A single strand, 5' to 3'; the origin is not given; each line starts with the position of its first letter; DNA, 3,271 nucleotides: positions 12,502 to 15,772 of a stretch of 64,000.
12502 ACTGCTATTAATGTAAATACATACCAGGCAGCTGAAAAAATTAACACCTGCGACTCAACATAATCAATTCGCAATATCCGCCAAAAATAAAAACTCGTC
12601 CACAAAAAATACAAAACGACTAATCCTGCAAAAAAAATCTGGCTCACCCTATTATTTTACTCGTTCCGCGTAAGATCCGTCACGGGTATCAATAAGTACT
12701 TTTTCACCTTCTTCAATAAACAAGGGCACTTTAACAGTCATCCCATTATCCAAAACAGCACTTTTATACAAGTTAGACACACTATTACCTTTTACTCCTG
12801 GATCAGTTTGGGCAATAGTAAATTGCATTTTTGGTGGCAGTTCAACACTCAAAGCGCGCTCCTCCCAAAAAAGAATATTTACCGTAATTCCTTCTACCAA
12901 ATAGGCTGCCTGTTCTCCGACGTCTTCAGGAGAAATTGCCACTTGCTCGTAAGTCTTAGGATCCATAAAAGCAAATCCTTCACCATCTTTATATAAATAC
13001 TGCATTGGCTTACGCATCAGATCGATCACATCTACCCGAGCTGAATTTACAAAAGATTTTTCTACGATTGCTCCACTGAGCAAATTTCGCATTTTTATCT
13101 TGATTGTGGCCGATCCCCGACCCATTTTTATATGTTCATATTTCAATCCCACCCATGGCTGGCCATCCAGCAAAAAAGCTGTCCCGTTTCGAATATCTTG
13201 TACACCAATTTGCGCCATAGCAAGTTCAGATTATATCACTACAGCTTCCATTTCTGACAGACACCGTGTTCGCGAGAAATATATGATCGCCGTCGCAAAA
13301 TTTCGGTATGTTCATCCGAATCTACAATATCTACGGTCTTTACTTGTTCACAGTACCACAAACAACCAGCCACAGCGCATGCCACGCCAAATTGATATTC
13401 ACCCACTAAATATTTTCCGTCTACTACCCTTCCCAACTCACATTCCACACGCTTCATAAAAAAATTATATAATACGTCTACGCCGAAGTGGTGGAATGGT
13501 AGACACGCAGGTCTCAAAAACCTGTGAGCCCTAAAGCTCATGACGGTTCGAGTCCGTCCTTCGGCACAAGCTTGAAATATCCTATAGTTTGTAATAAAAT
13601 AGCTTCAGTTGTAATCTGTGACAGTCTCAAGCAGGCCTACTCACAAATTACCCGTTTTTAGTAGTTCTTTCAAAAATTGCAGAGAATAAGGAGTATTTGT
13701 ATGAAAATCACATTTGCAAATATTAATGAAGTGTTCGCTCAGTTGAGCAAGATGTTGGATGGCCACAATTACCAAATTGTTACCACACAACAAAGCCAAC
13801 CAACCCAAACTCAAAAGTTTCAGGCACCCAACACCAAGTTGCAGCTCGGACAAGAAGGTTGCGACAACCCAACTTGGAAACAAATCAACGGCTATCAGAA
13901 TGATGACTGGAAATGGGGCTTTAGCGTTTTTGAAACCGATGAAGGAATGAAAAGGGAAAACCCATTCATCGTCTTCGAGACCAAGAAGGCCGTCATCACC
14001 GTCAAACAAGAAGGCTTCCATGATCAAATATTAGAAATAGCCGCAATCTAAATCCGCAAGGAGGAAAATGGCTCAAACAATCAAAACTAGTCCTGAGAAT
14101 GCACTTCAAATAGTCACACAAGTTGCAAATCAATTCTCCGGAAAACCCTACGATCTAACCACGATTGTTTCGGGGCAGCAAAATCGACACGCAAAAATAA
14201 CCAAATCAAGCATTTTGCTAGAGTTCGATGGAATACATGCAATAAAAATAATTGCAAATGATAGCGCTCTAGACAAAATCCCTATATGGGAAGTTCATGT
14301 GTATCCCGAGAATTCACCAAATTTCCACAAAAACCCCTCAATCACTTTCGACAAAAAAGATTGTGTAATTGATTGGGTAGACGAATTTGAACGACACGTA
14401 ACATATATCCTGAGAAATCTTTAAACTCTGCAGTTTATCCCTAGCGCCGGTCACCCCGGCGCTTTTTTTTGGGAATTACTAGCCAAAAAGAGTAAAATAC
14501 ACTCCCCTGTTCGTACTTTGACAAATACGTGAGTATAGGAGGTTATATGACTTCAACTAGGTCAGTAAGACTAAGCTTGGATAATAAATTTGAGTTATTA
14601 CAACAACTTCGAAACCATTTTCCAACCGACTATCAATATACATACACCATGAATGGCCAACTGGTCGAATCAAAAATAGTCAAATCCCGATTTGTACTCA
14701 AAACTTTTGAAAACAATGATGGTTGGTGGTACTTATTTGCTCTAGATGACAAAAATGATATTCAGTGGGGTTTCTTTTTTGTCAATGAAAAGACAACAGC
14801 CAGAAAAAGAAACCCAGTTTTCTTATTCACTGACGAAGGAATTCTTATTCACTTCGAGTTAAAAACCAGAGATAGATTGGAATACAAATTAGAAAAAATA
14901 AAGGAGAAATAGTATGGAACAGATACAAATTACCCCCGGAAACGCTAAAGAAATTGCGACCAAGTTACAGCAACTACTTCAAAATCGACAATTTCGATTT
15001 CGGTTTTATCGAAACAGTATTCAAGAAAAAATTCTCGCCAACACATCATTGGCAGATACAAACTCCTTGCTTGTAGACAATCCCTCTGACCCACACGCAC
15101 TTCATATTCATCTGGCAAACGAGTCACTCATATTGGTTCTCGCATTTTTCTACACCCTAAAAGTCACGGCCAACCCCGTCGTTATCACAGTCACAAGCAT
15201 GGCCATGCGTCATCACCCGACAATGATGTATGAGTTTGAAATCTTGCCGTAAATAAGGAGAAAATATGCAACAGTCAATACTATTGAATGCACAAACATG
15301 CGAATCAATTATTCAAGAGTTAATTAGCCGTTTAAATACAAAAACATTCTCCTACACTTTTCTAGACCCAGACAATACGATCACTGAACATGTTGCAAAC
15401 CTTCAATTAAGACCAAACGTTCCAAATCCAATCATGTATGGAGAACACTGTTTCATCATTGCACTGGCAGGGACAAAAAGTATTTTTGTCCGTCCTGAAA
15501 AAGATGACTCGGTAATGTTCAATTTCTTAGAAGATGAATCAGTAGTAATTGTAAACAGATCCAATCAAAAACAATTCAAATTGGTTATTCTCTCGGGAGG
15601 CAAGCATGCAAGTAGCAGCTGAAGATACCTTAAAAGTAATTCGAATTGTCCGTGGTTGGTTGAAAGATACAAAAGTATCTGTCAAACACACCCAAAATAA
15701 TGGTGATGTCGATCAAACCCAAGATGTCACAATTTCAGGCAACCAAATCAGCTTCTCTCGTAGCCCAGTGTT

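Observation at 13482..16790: Tandem array of eight diverged small-protein paralogs in three terminator-closed cassettes, immediately 3' of tRNA-Leu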

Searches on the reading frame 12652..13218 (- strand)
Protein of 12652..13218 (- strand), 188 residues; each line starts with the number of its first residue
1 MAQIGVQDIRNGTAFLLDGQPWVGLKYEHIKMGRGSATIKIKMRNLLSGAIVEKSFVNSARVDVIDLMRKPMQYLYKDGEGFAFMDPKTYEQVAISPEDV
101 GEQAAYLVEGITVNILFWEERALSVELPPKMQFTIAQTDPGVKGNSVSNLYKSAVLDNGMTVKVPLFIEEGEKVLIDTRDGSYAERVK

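Call 62: search_protein_families(library=pfam, proteins=[window:12652-13218:-], max_evalue=0.001)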
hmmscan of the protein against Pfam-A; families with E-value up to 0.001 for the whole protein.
window:12652-13218:- (188 aa): 3 families
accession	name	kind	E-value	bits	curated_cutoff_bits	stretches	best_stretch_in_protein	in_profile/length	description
PF09285.17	Elong-fact-P_C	-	2.7e-23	81.9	25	1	132-186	2-56/56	Elongation factor P, C-terminal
PF01132.26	EFP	-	2.8e-23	82.1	27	1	70-122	1-53/54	Elongation factor P (EF-P) OB domain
PF08207.18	EFP_N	-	3.4e-17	62.6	23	1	6-57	2-53/58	Elongation factor P (EF-P) KOW-like domain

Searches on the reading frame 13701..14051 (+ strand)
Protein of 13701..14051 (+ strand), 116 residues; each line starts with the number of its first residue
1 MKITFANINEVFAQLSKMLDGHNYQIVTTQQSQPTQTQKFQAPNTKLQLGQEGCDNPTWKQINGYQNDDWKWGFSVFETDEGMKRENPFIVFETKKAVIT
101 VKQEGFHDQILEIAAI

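Call 8: search_protein_families(library=pfam, proteins=[window:13701-14051:+], max_evalue=1)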
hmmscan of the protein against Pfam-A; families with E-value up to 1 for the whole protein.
window:13701-14051:+ (116 aa): 3 families
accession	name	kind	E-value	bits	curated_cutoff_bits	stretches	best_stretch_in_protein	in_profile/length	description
PF02709.20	Glyco_transf_7C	-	0.002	18.2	23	1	53-73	25-45/78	N-terminal domain of galactosyltransferase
PF02611.20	CDH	-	0.038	14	25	1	6-59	129-182/224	CDP-diacylglycerol pyrophosphatase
PF09856.14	ScfRs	-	0.042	14.1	24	1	4-52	49-97/157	Short-chain fatty acyl coenzyme A regulator, C-terminal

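Call 19: search_protein_families(library=phrogs, proteins=[window:13701-14051:+], max_evalue=1)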
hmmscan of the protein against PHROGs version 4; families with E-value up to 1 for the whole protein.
window:13701-14051:+ (116 aa): 0 families

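Call 20: search_protein_families(library=padloc, proteins=[window:13701-14051:+], max_evalue=1)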
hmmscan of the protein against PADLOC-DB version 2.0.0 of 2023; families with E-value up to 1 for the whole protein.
window:13701-14051:+ (116 aa): 0 families

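Call 76: search_protein_families(library=ncbifam, proteins=[window:13701-14051:+], max_evalue=10)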
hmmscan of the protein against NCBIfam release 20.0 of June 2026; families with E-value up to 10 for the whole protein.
window:13701-14051:+ (116 aa): 1 family
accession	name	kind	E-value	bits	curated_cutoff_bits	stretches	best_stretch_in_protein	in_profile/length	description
NF038139.1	Reg_Aceta_RamB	equivalog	0.05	12.2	700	1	4-55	357-405/465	acetate metabolism transcriptional regulator RamB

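Call 98: list_cluster_members(proteins=[window:13701-14051:+, window:14068-14424:+, window:14547-14912:+, window:14914-15252:+, window:15266-15622:+, window:15606-15935:+, window:16070-16414:+, window:16418-16741:+])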
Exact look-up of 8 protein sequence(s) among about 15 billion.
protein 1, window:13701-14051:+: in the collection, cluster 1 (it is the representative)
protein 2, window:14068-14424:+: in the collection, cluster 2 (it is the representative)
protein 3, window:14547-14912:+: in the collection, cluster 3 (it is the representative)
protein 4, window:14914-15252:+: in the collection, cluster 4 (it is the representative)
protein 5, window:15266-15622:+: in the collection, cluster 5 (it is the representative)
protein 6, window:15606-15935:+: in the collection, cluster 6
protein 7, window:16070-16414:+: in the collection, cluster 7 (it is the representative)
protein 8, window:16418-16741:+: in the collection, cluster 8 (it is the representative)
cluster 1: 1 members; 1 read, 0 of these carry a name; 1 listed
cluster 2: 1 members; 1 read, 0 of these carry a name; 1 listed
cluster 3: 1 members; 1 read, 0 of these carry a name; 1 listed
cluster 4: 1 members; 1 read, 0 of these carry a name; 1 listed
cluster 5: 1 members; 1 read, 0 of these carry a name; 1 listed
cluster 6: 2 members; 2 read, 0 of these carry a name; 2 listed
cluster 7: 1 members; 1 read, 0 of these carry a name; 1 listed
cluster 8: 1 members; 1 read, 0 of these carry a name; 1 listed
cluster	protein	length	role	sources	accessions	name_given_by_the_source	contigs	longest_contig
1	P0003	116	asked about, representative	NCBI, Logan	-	-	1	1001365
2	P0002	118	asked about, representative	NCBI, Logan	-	-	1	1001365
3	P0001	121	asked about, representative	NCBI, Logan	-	-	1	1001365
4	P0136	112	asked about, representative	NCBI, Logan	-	-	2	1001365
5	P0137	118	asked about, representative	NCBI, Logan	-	-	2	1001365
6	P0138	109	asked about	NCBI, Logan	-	-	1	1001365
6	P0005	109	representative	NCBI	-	-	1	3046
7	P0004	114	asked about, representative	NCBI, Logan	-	-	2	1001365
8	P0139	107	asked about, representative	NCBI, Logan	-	-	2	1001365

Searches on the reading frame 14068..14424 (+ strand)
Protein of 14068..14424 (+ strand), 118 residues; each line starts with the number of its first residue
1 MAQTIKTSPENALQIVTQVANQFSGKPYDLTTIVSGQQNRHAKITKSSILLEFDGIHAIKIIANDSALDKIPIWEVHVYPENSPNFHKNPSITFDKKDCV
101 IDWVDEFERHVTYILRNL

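Call 8: search_protein_families(library=pfam, proteins=[window:14068-14424:+], max_evalue=1)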
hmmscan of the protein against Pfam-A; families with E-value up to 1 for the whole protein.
window:14068-14424:+ (118 aa): 0 families

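Call 19: search_protein_families(library=phrogs, proteins=[window:14068-14424:+], max_evalue=1)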
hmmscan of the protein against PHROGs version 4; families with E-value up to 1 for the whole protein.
window:14068-14424:+ (118 aa): 2 families
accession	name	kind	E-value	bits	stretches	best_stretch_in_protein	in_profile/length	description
phrog_17944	-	unknown function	0.022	15.5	1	6-115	55-161/202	-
phrog_14933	-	unknown function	0.17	13.1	1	55-108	28-79/128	-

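Call 20: search_protein_families(library=padloc, proteins=[window:14068-14424:+], max_evalue=1)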
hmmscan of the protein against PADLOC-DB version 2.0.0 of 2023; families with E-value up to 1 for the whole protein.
window:14068-14424:+ (118 aa): 0 families

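Call 32: find_encoding_contigs(protein=window:14068-14424:+, flank=10000, max_places=10)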
Protein window:14068-14424:+ (118 aa): 1 contig read that carries it; 1 place shown.
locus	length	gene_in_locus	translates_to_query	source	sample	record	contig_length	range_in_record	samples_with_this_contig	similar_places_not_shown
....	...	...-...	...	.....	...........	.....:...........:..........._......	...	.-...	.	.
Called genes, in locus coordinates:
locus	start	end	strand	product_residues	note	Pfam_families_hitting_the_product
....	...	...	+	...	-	-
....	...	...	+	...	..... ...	-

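Call 46: find_homologous_proteins(query=A2, max_evalue=1)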
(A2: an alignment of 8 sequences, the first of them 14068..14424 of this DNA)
Query A2 (8 sequences) (118 aa, profile of the alignment): 5 proteins with E <= 1 among 239 candidates.
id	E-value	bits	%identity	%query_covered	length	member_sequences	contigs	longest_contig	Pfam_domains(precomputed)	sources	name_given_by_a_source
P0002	5.2e-37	145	100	100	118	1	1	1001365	-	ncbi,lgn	-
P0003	1.5e-32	130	-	-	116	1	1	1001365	-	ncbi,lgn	-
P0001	1.8e-32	130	-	-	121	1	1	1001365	-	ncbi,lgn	-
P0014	3.0e-30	123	24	54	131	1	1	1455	-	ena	-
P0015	1.9e-17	82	40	13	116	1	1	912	-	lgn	-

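Call 48: find_encoding_contigs(protein=P0015, flank=10000)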
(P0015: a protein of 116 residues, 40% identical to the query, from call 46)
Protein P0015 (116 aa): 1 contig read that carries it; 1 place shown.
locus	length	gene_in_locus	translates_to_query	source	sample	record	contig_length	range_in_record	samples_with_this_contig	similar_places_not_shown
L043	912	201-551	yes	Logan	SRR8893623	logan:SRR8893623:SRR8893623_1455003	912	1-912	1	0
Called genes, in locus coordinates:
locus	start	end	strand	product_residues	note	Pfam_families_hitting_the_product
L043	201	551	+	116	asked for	-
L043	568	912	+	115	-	?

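Call 59: predict_structure(alignment_id=A3)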
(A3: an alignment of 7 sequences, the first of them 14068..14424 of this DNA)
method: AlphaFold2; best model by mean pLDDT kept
length: 118 residues; sequences in the alignment: 7
mean_pLDDT: 89.5   pTM: 0.80
mean pLDDT of the five models: 89.5, 89.4, 82.4, 82.2, 80.2
residues with pLDDT >= 90: 78; 70-90: 34; 50-70: 6; < 50: 0
segments of 3 or more residues with pLDDT < 50: none
pLDDT, mean of each block of 10 residues (from residue 1): 88 93 92 91 90 82 79 90 91 93 92 94
secondary structure, 60 per line:
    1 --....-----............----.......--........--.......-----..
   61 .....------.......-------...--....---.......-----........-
elements in order: E3-6 H12-23 E28-34 E37-44 E47-53 E59-65 E72-78 E91-94 E98-104 E110-117

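Call 68: search_solved_structures(query=A3, max_evalue=10)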
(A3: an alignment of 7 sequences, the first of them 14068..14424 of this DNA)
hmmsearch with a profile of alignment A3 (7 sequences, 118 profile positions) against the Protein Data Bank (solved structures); distinct sequences matched with E-value up to 10: 0.

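Call 76: search_protein_families(library=ncbifam, proteins=[window:14068-14424:+], max_evalue=10)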
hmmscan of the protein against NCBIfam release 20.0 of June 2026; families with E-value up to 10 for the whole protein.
window:14068-14424:+ (118 aa): 0 families

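Call 77: fold_search(model_id=the predicted structure, library=viral)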
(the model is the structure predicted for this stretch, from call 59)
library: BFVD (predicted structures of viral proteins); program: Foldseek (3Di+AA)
matches with E <= 10: 1070; with E <= 0.001: 0
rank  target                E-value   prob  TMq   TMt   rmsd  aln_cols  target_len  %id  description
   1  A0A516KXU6            9.9e-03  0.91  0.30  0.30  10.8       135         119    7  (no name in the UniProt tables at hand)
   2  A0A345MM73            1.2e-02  0.93  0.37  0.27  12.8       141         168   11  (no name in the UniProt tables at hand)
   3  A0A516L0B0            1.6e-02  0.90  0.32  0.29  11.8       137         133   12  (no name in the UniProt tables at hand)
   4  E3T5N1                2.0e-02  0.51  0.29  0.26  19.6       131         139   14  Uncharacterized protein [Cafeteria roenbergensis virus (strain BV-PW1)]
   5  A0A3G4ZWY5            2.3e-02  0.66  0.32  0.19  13.2       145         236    6  Uncharacterized protein [Edafosvirus sp.]
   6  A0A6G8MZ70            2.8e-02  0.47  0.26  0.19  12.7       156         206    7  Uncharacterized protein [Cedratvirus kamchatka]
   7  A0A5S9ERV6            2.9e-02  0.41  0.25  0.13  11.0       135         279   10  Uncharacterized protein [Tenacibaculum phage PTm1]
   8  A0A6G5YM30            3.1e-02  0.96  0.44  0.25   5.3       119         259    8  (no name in the UniProt tables at hand)
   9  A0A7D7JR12            3.8e-02  0.35  0.23  0.12  12.6       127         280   11  (no name in the UniProt tables at hand)
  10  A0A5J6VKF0            3.8e-02  0.30  0.26  0.25  18.9       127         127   15  Uncharacterized protein [Megaviridae environmental sample]
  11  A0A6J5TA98            4.0e-02  0.69  0.33  0.19  14.8       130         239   10  Uncharacterized protein [uncultured Caudovirales phage]
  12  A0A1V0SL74            5.0e-02  0.60  0.30  0.20   8.7       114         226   10  Uncharacterized protein [Klosneuvirus KNV1]
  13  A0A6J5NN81            5.3e-02  0.51  0.28  0.23  11.0       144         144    7  Uncharacterized protein [uncultured Caudovirales phage]
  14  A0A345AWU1            5.9e-02  0.33  0.25  0.15  12.4       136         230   10  (no name in the UniProt tables at hand)
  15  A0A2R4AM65            6.2e-02  0.23  0.20  0.20  14.7       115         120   10  Uncharacterized protein [Aeromonas phage AhSzw-1]
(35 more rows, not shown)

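Call 96: find_related_loci(query=window:14068-14424:+, collection=viral_contigs, flank=5000)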
Query window:14068-14424:+ (118 aa) in viral_contigs; peptide patterns used: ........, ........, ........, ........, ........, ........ (x = any residue, [..] = any of these).
3 stretches matched a pattern, but none encodes a relative of the query by tblastn (E <= 1e-3).

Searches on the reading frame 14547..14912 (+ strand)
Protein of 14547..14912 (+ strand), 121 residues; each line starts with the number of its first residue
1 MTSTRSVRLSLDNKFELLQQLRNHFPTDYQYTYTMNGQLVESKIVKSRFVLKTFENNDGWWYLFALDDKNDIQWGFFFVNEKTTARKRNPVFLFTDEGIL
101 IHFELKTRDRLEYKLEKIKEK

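Call 8: search_protein_families(library=pfam, proteins=[window:14547-14912:+], max_evalue=1)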
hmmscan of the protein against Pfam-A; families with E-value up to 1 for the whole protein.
window:14547-14912:+ (121 aa): 1 family
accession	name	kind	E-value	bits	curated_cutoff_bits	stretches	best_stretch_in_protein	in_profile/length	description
PF23214.1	SH3_CYT4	-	0.13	12.4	27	0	29-54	31-57/73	Mitochondrial protein cyt-4 SH3 domain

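Call 19: search_protein_families(library=phrogs, proteins=[window:14547-14912:+], max_evalue=1)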
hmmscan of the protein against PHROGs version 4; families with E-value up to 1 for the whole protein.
window:14547-14912:+ (121 aa): 1 family
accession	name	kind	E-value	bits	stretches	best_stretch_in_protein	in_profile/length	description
phrog_23936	-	unknown function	0.22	12.6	1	55-96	16-57/111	-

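Call 20: search_protein_families(library=padloc, proteins=[window:14547-14912:+], max_evalue=1)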
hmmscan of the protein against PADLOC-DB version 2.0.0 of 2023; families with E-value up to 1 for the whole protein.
window:14547-14912:+ (121 aa): 0 families

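Call 76: search_protein_families(library=ncbifam, proteins=[window:14547-14912:+], max_evalue=10)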
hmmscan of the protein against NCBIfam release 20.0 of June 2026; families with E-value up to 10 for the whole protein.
window:14547-14912:+ (121 aa): 0 families

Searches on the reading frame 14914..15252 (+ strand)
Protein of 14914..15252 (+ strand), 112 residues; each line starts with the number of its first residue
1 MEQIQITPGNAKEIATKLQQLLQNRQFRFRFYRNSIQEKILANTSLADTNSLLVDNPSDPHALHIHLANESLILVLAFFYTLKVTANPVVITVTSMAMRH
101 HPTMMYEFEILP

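Call 8: search_protein_families(library=pfam, proteins=[window:14914-15252:+], max_evalue=1)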
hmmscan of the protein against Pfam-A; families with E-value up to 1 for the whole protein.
window:14914-15252:+ (112 aa): 1 family
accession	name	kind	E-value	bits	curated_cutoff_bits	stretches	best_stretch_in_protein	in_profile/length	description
PF18773.7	Importin_rep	-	0.46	10.7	33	0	103-111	29-37/40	Importin 13 repeat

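Call 19: search_protein_families(library=phrogs, proteins=[window:14914-15252:+], max_evalue=1)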
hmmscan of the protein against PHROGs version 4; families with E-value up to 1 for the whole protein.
window:14914-15252:+ (112 aa): 0 families

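Call 20: search_protein_families(library=padloc, proteins=[window:14914-15252:+], max_evalue=1)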
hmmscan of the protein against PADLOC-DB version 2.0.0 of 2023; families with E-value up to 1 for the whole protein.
window:14914-15252:+ (112 aa): 0 families

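Call 76: search_protein_families(library=ncbifam, proteins=[window:14914-15252:+], max_evalue=10)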
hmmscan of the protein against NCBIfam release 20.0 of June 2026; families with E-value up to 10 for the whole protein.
window:14914-15252:+ (112 aa): 0 families

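Call 100: find_encoding_contigs(protein=window:14914-15252:+, flank=10000, max_places=10)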
Protein window:14914-15252:+ (112 aa): 2 contigs read that carry it; 2 places shown.
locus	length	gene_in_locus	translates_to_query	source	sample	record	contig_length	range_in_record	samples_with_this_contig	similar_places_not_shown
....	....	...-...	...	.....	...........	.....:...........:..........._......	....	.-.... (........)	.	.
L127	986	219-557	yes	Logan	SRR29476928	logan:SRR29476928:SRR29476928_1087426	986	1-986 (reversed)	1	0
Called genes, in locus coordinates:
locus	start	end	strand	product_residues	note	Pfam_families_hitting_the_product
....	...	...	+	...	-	-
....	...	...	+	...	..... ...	-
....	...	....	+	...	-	-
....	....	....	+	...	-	-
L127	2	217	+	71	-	?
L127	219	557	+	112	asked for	-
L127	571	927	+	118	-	-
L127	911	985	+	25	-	?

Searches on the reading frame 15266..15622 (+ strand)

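Call 8: search_protein_families(library=pfam, proteins=[window:15266-15622:+], max_evalue=1)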
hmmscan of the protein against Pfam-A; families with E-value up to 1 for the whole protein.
window:15266-15622:+ (118 aa): 2 families
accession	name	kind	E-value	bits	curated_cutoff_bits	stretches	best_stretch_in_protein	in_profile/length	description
PF08489.16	TiaS_FLD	-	0.11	13.1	21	1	13-59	37-79/116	TiaS FLD domain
PF05288.16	Pox_A3L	-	0.19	12.2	25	1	5-35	33-63/70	Poxvirus A3L Protein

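Call 19: search_protein_families(library=phrogs, proteins=[window:15266-15622:+], max_evalue=1)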
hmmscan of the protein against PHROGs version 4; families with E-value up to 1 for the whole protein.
window:15266-15622:+ (118 aa): 1 family
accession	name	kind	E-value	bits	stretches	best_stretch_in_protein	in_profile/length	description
phrog_3012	-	unknown function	0.12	13.4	1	66-108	36-82/87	-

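Call 20: search_protein_families(library=padloc, proteins=[window:15266-15622:+], max_evalue=1)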
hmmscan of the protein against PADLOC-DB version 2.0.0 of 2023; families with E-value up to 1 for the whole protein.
window:15266-15622:+ (118 aa): 0 families

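Call 76: search_protein_families(library=ncbifam, proteins=[window:15266-15622:+], max_evalue=10)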
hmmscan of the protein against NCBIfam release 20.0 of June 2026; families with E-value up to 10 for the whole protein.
window:15266-15622:+ (118 aa): 1 family
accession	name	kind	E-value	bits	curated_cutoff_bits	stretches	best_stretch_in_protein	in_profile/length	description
NF005572.0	PRK07251.1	equivalog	0.016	13.9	537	1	54-108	35-87/438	FAD-containing oxidoreductase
